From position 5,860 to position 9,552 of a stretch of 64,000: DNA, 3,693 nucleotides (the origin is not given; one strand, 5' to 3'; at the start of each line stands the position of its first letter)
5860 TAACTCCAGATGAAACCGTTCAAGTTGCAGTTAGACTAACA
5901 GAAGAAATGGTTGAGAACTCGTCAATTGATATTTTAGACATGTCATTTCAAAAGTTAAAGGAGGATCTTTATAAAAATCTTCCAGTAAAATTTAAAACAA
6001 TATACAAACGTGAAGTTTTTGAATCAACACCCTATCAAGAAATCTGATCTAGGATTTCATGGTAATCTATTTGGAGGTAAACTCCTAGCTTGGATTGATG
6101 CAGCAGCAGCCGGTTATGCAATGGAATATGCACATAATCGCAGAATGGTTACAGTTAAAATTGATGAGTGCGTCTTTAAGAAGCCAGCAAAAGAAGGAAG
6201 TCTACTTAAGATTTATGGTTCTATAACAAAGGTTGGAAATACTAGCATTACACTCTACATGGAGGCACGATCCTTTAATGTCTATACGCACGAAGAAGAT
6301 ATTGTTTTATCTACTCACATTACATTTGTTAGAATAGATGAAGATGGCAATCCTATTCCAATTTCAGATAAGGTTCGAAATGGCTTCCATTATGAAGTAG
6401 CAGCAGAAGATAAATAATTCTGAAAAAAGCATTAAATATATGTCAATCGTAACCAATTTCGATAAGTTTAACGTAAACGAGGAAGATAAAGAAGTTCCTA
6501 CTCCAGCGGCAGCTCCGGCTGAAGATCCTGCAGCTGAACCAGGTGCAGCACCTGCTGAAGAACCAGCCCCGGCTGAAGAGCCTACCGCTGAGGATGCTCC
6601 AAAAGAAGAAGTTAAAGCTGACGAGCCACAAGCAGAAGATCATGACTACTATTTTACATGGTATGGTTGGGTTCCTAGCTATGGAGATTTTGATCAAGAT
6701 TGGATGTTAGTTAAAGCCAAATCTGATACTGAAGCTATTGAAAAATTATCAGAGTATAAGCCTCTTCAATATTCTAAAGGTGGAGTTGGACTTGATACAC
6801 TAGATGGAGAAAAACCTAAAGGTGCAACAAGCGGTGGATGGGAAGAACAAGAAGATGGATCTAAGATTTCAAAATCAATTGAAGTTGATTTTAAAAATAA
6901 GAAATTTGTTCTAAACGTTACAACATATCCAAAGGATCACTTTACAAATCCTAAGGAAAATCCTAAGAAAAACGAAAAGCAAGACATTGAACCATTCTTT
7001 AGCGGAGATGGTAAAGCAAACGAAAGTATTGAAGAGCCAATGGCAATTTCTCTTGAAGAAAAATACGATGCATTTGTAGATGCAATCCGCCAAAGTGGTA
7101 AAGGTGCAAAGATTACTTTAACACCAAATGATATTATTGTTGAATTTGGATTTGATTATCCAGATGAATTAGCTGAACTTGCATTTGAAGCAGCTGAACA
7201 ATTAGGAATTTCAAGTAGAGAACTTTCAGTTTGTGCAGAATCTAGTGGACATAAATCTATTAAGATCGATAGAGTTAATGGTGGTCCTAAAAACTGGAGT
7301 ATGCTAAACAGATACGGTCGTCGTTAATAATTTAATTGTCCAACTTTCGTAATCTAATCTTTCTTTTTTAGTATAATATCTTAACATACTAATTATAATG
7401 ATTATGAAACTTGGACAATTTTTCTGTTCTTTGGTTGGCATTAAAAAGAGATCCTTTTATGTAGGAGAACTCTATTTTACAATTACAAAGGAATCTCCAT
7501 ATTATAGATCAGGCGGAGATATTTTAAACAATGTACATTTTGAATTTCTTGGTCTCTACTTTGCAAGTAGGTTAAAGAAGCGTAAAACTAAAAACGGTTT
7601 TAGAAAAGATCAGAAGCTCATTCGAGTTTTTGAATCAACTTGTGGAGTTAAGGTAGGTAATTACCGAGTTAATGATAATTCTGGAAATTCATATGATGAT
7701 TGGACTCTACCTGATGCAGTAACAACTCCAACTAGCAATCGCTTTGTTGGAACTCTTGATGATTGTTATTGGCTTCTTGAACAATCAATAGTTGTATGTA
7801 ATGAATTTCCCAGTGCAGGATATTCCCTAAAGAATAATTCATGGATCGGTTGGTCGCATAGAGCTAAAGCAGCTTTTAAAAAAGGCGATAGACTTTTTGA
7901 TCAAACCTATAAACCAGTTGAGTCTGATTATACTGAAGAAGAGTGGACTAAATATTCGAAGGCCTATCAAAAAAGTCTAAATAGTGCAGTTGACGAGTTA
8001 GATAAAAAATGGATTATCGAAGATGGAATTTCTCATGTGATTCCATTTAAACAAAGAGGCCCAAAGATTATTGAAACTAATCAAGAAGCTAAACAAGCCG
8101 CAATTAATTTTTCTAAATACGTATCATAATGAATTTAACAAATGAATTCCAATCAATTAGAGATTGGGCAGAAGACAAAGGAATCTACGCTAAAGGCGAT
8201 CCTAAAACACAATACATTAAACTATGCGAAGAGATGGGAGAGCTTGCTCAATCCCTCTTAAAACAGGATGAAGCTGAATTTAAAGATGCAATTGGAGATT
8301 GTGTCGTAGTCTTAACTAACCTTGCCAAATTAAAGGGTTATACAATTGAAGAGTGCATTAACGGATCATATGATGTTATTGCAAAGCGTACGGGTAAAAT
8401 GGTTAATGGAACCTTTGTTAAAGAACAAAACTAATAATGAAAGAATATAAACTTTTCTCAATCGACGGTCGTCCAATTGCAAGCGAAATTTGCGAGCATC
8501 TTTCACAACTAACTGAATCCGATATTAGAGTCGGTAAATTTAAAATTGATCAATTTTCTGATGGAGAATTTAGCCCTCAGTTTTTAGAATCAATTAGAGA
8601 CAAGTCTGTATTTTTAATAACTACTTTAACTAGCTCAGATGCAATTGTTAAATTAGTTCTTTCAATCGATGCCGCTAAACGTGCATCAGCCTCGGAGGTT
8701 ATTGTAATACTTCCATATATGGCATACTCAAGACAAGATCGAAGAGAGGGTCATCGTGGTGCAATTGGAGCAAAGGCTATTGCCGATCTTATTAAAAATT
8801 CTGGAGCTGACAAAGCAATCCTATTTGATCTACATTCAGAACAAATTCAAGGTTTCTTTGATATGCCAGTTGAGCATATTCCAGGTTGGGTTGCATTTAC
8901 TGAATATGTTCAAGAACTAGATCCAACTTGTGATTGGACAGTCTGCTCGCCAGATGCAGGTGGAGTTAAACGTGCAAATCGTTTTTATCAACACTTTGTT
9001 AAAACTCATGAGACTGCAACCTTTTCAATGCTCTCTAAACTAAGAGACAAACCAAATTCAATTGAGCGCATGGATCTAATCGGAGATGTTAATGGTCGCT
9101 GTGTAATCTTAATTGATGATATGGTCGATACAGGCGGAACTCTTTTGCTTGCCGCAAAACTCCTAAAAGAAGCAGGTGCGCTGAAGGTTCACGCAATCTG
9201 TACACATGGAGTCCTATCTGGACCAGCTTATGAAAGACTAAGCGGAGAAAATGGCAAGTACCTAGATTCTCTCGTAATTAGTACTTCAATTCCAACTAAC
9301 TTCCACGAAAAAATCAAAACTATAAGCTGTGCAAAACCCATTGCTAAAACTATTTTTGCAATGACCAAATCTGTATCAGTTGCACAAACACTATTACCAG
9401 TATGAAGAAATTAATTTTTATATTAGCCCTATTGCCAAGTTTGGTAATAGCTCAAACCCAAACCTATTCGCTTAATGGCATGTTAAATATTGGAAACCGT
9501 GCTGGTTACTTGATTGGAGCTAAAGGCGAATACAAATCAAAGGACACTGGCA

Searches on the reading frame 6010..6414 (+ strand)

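Call 95: search_protein_families(library=pfam, proteins=[window:6010-6414:+], max_evalue=0.001)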
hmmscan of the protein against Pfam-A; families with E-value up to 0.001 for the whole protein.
window:6010-6414:+ (135 aa): 1 family
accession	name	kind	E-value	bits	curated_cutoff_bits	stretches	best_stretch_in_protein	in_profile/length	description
PF03061.28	4HBT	-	5e-15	56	20.6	1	17-88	1-72/79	Thioesterase superfamily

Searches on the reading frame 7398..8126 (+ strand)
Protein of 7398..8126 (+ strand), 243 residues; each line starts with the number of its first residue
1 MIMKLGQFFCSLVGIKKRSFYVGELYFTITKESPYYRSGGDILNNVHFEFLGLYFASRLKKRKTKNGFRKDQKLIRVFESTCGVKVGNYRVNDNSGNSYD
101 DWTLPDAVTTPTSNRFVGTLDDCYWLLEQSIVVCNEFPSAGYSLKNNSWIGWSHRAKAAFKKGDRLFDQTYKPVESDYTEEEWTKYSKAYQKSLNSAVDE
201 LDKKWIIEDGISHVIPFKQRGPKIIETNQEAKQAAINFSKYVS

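Call 93: search_protein_families(library=pfam, proteins=[window:7398-8126:+], max_evalue=0.001)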
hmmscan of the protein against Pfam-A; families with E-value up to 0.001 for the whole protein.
window:7398-8126:+ (243 aa): 1 family
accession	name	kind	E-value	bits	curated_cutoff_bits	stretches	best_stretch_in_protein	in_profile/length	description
PF25188.1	Tad6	-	1.2e-15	58.3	27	1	112-243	35-145/145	Type I Thoeris inhibitor Tad6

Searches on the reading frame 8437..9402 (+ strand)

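Call 93: search_protein_families(library=pfam, proteins=[window:8437-9402:+], max_evalue=0.001)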
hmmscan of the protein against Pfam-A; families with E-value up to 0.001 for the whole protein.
window:8437-9402:+ (322 aa): 3 families
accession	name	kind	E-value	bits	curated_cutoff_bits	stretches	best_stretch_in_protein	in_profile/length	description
PF13793.12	Pribosyltran_N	-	1.2e-29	103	25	1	12-123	10-117/117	N-terminal domain of ribose phosphate pyrophosphokinase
PF14572.12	Pribosyl_synth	-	8.4e-19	68.7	27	1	210-315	73-179/184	Phosphoribosyl synthetase-associated domain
PF00156.33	Pribosyltran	-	5.8e-13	48.9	26.3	1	167-261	31-128/158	Phosphoribosyl transferase domain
